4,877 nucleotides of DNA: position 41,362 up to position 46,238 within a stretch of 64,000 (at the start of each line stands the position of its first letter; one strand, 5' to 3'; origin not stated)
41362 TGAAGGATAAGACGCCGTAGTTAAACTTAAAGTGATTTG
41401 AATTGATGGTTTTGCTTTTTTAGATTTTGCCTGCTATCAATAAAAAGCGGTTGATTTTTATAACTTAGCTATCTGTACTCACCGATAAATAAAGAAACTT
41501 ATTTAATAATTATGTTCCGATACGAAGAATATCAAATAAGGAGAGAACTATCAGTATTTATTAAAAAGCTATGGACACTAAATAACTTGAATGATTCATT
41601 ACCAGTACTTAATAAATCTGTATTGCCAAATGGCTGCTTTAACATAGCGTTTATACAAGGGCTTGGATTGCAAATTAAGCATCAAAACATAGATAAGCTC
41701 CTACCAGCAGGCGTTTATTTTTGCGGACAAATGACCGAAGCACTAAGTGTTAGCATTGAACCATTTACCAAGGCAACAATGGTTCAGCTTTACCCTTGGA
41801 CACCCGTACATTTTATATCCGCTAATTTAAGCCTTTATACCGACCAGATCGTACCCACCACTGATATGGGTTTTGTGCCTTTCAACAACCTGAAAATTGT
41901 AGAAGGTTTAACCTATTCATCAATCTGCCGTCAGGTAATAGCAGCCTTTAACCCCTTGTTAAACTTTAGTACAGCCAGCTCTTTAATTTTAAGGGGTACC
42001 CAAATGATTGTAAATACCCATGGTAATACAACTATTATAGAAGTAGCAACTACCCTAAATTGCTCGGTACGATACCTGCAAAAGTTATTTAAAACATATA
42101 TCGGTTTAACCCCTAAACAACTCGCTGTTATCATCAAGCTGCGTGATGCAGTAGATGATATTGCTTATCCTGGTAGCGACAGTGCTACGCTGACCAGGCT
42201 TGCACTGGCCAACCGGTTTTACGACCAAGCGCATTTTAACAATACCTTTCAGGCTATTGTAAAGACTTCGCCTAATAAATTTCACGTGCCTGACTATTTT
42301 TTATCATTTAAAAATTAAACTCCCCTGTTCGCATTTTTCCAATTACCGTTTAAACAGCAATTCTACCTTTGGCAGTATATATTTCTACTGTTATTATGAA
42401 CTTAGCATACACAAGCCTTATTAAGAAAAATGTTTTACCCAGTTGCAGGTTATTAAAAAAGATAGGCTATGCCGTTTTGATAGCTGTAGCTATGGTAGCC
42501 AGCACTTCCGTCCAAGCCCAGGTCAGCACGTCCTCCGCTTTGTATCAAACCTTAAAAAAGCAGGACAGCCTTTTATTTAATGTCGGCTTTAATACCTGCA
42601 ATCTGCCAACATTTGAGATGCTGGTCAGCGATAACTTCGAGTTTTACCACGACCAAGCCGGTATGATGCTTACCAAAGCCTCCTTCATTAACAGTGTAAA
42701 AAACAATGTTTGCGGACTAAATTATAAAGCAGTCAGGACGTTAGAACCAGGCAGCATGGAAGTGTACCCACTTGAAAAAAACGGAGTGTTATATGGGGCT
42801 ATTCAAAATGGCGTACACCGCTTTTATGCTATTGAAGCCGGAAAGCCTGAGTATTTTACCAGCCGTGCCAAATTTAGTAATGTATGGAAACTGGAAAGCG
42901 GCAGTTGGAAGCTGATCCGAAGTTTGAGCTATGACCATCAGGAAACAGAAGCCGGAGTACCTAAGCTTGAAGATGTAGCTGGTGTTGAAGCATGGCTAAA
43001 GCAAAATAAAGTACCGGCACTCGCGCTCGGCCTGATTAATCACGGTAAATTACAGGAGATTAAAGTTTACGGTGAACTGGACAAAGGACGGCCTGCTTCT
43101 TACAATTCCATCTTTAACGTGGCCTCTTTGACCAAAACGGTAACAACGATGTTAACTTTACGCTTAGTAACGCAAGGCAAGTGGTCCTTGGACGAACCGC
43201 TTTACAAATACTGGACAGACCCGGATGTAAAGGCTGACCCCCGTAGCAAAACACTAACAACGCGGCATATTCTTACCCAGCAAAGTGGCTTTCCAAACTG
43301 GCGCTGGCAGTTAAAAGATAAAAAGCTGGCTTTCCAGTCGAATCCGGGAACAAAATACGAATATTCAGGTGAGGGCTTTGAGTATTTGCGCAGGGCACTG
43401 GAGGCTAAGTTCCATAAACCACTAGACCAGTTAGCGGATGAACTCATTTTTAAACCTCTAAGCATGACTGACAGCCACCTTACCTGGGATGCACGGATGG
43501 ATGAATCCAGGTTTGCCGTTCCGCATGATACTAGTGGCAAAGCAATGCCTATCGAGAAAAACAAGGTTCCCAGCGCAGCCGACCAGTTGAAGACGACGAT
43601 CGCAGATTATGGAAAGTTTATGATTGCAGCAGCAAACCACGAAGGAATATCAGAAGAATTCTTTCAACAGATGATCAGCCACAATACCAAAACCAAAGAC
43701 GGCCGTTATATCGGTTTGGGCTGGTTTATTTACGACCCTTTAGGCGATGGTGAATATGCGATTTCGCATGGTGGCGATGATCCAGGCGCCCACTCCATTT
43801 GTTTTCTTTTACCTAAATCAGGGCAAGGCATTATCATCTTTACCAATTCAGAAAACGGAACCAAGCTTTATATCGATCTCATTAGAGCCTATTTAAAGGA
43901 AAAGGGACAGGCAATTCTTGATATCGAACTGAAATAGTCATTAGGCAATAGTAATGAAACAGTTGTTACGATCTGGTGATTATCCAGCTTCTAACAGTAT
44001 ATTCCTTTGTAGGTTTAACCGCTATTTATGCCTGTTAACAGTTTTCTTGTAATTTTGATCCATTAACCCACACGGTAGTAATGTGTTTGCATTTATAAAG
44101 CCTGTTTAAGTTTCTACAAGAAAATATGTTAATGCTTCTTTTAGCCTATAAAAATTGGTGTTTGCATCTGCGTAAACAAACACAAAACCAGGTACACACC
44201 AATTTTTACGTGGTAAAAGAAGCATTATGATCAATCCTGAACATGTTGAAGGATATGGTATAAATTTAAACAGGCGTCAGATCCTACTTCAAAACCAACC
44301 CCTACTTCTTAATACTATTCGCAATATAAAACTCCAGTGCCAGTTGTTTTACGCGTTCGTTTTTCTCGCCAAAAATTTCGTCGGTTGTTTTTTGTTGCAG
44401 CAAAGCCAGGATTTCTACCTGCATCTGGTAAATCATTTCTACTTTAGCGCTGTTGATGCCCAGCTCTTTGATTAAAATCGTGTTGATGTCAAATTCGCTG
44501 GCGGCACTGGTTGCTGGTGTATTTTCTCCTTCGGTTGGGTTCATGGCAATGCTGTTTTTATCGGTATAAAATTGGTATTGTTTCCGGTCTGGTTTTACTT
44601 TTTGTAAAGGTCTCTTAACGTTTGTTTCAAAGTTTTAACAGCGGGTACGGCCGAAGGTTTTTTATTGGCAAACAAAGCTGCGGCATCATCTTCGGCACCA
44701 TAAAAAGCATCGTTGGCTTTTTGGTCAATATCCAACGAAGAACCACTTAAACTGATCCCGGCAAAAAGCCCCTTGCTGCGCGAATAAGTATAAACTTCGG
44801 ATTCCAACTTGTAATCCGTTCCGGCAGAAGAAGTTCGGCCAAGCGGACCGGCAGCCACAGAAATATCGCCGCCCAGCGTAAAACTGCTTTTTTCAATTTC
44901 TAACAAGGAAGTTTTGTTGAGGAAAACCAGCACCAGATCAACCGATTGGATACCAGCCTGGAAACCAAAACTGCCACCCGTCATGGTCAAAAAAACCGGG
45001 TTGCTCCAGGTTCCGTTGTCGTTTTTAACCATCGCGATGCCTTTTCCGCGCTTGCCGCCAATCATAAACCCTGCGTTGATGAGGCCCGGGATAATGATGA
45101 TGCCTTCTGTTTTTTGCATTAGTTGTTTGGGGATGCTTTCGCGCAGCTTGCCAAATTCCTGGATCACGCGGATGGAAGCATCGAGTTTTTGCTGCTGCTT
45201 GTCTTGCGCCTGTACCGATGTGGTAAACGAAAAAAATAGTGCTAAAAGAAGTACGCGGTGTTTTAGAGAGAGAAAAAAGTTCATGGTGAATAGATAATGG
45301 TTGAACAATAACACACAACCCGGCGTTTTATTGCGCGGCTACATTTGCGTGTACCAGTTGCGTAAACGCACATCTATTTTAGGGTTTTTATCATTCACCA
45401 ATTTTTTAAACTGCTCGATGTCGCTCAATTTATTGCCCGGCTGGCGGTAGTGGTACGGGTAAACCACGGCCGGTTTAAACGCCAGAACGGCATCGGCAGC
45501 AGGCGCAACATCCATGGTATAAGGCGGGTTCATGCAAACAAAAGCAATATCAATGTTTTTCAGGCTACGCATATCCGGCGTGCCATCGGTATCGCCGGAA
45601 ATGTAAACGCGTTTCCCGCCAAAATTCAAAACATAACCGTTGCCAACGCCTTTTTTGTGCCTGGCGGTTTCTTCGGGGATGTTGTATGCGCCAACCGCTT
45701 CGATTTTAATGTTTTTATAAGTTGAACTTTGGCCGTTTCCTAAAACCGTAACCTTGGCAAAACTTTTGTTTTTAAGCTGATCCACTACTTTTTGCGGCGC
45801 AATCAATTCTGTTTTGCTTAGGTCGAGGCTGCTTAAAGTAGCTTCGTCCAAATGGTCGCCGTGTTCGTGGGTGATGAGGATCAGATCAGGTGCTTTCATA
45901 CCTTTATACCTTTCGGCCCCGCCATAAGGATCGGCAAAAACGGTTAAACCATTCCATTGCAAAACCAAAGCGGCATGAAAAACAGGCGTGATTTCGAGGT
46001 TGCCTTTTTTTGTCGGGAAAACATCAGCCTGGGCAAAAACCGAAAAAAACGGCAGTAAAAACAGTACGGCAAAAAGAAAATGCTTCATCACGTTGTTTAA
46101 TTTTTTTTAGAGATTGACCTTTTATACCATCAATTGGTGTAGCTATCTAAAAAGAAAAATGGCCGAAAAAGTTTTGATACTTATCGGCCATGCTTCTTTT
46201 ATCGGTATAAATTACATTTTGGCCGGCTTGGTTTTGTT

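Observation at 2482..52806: In-CDS copies use only a few reading frames: xKEA(S/L), DASF(T) or LLL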

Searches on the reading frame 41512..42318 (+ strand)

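Call 54: search_protein_families(library=pfam, proteins=[window:41512-42318:+])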
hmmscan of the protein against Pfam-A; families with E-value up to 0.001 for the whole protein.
window:41512-42318:+ (268 aa): 3 families
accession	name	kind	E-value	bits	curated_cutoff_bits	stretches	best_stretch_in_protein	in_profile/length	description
PF00165.29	HTH_AraC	-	1e-12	48.3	26.6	1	168-203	4-39/42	Bacterial regulatory helix-turn-helix proteins, AraC family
PF12833.13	HTH_18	-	1.3e-11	45.1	33.6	1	179-257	2-77/80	Helix-turn-helix domain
PF20240.3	DUF6597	-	1.5e-10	41.5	27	1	6-115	2-103/103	Domain of unknown function (DUF6597)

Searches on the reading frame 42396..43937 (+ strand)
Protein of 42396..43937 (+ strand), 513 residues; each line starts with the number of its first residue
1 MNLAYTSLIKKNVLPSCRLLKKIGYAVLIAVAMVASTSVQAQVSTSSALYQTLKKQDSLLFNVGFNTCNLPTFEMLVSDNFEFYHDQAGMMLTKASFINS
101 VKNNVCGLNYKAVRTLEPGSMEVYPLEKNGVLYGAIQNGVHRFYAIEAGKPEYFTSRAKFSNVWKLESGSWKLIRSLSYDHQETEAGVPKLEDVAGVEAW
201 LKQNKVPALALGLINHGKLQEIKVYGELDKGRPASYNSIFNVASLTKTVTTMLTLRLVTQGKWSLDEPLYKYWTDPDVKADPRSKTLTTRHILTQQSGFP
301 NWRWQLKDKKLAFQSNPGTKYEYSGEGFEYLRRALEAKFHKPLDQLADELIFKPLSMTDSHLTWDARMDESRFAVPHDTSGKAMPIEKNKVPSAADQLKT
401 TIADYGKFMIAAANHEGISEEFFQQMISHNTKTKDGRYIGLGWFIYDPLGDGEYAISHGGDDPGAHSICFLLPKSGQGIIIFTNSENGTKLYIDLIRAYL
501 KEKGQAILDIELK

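Call 54: search_protein_families(library=pfam, proteins=[window:42396-43937:+])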
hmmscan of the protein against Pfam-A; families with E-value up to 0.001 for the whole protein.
window:42396-43937:+ (513 aa): 2 families
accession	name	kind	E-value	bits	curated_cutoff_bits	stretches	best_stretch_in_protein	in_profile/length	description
PF00144.29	Beta-lactamase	-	6.2e-46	157.5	27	1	201-492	9-317/329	Beta-lactamase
PF14534.12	DUF4440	-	6.4e-08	33.4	25.2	1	64-173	11-107/107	Domain of unknown function (DUF4440)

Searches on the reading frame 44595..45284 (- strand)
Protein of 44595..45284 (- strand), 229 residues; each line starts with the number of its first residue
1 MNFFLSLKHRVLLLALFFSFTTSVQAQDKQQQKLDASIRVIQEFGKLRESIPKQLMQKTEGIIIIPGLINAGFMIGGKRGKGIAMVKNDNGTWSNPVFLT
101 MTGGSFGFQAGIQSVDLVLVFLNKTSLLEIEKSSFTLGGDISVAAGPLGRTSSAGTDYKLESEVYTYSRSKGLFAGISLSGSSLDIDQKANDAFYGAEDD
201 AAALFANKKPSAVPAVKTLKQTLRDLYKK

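Call 54: search_protein_families(library=pfam, proteins=[window:44595-45284:-])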
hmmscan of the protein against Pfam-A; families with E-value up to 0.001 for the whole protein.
window:44595-45284:- (229 aa): 1 family
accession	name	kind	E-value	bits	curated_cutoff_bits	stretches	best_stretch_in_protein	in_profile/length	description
PF04366.17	Ysc84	-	8e-35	119.8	25.1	1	102-225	1-126/127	Las17-binding protein actin regulator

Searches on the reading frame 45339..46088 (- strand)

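Call 54: search_protein_families(library=pfam, proteins=[window:45339-46088:-])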
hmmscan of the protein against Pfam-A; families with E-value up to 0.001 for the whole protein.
window:45339-46088:- (249 aa): 3 families
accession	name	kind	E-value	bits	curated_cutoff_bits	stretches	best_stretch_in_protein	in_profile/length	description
PF13483.12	Lactamase_B_3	-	1.8e-21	77.2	24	1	33-213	2-160/160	Beta-lactamase superfamily domain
PF12706.13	Lactamase_B_2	-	4e-16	59.7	27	1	61-214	25-200/200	Beta-lactamase superfamily domain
PF00753.33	Lactamase_B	-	5.5e-06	26.9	22.7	0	152-213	135-196/196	Metallo-beta-lactamase superfamily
